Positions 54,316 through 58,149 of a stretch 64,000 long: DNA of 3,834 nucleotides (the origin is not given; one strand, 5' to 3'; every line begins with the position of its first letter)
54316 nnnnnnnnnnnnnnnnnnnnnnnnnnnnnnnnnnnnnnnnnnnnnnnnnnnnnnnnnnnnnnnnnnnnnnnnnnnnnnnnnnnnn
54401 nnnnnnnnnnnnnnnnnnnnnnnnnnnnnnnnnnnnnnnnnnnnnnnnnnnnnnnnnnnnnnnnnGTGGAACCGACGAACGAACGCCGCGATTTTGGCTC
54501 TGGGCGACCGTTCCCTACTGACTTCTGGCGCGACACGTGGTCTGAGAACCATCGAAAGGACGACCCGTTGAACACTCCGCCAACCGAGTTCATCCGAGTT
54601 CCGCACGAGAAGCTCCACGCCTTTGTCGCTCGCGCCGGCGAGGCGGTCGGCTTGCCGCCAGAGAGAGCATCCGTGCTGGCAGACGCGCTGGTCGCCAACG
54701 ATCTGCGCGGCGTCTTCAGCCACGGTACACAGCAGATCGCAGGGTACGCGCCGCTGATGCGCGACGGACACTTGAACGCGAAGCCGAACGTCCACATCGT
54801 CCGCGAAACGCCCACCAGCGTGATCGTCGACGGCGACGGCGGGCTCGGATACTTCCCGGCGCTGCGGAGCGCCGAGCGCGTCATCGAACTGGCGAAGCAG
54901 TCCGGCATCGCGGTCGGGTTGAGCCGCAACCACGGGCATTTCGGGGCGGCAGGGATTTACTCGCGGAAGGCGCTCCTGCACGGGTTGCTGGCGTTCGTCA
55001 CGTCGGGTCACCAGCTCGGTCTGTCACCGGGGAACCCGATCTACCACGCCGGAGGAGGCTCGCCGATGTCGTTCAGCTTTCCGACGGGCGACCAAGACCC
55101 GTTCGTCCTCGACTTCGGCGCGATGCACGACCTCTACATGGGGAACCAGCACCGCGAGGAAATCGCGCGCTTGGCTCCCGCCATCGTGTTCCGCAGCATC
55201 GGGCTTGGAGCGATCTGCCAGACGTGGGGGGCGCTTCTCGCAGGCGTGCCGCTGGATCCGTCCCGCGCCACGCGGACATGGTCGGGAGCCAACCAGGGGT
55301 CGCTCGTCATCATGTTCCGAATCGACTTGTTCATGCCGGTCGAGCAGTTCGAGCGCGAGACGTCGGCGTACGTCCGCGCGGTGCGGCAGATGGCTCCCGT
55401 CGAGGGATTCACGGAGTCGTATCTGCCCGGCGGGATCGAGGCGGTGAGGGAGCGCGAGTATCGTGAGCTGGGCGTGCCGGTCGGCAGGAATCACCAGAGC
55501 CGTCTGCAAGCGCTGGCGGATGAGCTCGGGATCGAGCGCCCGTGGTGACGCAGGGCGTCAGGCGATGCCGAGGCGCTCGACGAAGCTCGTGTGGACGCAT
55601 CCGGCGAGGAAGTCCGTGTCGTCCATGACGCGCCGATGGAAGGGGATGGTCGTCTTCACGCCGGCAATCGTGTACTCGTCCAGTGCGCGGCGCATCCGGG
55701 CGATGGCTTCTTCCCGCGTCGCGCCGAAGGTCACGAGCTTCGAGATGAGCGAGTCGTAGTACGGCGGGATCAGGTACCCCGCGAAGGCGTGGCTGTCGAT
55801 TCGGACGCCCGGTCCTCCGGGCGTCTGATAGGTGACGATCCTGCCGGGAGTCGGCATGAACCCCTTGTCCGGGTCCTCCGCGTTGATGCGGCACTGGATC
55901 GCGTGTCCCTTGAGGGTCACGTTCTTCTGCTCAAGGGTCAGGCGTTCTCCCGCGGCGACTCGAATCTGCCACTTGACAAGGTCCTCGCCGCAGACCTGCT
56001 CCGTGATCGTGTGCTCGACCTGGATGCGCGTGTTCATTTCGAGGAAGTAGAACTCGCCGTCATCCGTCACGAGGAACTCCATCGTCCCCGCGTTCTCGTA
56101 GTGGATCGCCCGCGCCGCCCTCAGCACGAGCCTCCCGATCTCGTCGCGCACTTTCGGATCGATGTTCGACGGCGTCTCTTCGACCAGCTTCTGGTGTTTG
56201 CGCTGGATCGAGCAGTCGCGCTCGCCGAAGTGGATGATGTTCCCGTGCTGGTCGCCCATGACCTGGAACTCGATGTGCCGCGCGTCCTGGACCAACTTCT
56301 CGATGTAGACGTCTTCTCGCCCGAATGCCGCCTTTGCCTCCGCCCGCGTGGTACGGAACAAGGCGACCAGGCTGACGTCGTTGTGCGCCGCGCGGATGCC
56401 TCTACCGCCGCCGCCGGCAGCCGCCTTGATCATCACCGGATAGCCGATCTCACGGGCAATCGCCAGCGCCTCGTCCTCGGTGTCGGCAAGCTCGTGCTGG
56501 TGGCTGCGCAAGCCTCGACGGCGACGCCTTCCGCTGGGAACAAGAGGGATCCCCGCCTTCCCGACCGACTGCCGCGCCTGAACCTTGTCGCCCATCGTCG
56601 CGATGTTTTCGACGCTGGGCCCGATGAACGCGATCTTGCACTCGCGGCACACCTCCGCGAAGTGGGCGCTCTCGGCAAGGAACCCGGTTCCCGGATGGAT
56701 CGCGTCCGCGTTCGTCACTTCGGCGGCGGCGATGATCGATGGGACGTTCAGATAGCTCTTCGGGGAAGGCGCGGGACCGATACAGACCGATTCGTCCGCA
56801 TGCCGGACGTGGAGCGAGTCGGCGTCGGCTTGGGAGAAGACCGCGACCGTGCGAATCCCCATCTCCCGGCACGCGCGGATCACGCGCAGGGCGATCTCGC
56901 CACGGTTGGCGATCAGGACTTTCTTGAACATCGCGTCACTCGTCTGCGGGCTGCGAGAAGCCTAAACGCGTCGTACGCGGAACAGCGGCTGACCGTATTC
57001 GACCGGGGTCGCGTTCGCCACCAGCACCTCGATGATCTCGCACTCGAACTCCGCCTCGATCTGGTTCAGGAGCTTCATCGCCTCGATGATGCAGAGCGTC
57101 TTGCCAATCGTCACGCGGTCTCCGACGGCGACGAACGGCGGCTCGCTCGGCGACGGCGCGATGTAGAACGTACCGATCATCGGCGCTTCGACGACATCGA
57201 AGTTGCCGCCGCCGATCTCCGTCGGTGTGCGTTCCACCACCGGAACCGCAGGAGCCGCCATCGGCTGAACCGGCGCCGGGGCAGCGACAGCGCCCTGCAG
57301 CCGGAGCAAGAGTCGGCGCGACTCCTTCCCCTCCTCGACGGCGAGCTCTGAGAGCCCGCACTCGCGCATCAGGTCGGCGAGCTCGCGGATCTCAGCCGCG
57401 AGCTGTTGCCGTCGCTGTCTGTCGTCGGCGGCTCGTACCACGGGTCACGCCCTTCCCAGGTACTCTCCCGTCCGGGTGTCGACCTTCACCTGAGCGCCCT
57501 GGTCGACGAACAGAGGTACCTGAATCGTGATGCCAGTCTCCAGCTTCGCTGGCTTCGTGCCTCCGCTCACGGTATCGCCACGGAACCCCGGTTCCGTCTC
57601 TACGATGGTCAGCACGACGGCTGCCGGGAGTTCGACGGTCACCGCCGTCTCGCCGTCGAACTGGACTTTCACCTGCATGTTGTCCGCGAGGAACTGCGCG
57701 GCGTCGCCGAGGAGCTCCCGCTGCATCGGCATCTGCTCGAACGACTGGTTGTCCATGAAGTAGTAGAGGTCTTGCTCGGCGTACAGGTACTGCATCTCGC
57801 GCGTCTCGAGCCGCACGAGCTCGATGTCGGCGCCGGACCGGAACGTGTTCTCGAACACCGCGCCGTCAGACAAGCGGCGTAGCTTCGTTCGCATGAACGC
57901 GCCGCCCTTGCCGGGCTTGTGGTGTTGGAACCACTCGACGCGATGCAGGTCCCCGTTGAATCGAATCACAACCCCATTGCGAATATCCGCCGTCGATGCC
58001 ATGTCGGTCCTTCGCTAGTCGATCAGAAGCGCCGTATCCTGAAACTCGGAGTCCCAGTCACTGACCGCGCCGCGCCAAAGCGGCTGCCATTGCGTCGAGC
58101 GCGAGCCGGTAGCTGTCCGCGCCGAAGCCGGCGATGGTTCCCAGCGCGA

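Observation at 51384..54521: About 1,045-aa outer-membrane protein fusing a DUF4097-like beta-helical region and a CBM9/DOMON-like module to a POTRA + Omp85 barrel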

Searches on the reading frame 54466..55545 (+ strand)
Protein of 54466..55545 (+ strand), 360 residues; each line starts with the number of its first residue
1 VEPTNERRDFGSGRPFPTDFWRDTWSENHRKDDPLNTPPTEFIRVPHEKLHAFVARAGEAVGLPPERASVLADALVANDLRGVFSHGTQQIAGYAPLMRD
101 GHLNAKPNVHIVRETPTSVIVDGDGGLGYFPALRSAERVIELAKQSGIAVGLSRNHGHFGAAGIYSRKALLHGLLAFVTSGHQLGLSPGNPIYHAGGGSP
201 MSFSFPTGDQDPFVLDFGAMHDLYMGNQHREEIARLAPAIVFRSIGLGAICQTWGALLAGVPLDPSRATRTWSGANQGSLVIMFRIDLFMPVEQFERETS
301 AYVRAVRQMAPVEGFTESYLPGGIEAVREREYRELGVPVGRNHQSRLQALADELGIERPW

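Call 13: search_protein_families(library=pfam, proteins=[window:54466-55545:+], max_evalue=0.001)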
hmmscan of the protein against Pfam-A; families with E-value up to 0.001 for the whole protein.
window:54466-55545:+ (360 aa): 1 family
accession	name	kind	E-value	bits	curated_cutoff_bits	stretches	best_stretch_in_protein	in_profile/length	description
PF02615.19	Ldh_2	-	6.4e-55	187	38.8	2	45-217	1-173/333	Malate/L-lactate dehydrogenase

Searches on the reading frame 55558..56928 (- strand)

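Call 13: search_protein_families(library=pfam, proteins=[window:55558-56928:-], max_evalue=0.001)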
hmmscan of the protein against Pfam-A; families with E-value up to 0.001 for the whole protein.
window:55558-56928:- (456 aa): 6 families
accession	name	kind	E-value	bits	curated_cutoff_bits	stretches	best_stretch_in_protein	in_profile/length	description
PF02786.22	CPSase_L_D2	-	9.9e-68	228.2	19.8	1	114-331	1-209/211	Carbamoyl-phosphate synthase L chain, ATP binding domain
PF00289.28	Biotin_carb_N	-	8.2e-44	149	25.5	1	1-109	2-110/110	Biotin carboxylase, N-terminal domain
PF02785.25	Biotin_carb_C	-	3.4e-41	140.2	32.4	1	345-451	1-107/108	Biotin carboxylase C-terminal domain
PF07478.18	Dala_Dala_lig_C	-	6.2e-13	49.1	24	1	126-300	6-174/204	D-ala D-ala ligase C-terminus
PF02222.28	ATP-grasp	-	2.4e-08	34.3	27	1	139-301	7-162/179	ATP-grasp domain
PF13549.11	ATP-grasp_5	-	0.00092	19.1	27.6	0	139-171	23-55/221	ATP-grasp domain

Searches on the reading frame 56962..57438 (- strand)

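Call 13: search_protein_families(library=pfam, proteins=[window:56962-57438:-], max_evalue=0.001)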
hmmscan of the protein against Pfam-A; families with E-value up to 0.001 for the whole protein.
window:56962-57438:- (158 aa): 1 family
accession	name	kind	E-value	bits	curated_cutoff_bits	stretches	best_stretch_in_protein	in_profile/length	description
PF00364.28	Biotin_lipoyl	-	4.5e-16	58.9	22.1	1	82-154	2-72/73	Biotin-requiring enzyme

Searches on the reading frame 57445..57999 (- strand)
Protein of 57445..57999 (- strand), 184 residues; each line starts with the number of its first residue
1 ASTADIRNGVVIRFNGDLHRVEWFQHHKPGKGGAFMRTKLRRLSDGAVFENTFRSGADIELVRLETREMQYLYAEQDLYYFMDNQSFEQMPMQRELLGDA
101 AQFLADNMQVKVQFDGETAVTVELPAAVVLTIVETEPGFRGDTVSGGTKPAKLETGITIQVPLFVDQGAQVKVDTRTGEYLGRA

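Call 13: search_protein_families(library=pfam, proteins=[window:57445-57999:-], max_evalue=0.001)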
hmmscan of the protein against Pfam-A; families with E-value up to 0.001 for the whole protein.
window:57445-57999:- (184 aa): 3 families
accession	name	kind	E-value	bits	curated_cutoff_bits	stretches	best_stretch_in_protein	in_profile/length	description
PF09285.17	Elong-fact-P_C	-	3.4e-27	94.4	25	1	128-183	1-56/56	Elongation factor P, C-terminal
PF08207.18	EFP_N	-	7.3e-23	80.8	23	1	2-57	1-56/58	Elongation factor P (EF-P) KOW-like domain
PF01132.26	EFP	-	2e-19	69.8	27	1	67-117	1-51/54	Elongation factor P (EF-P) OB domain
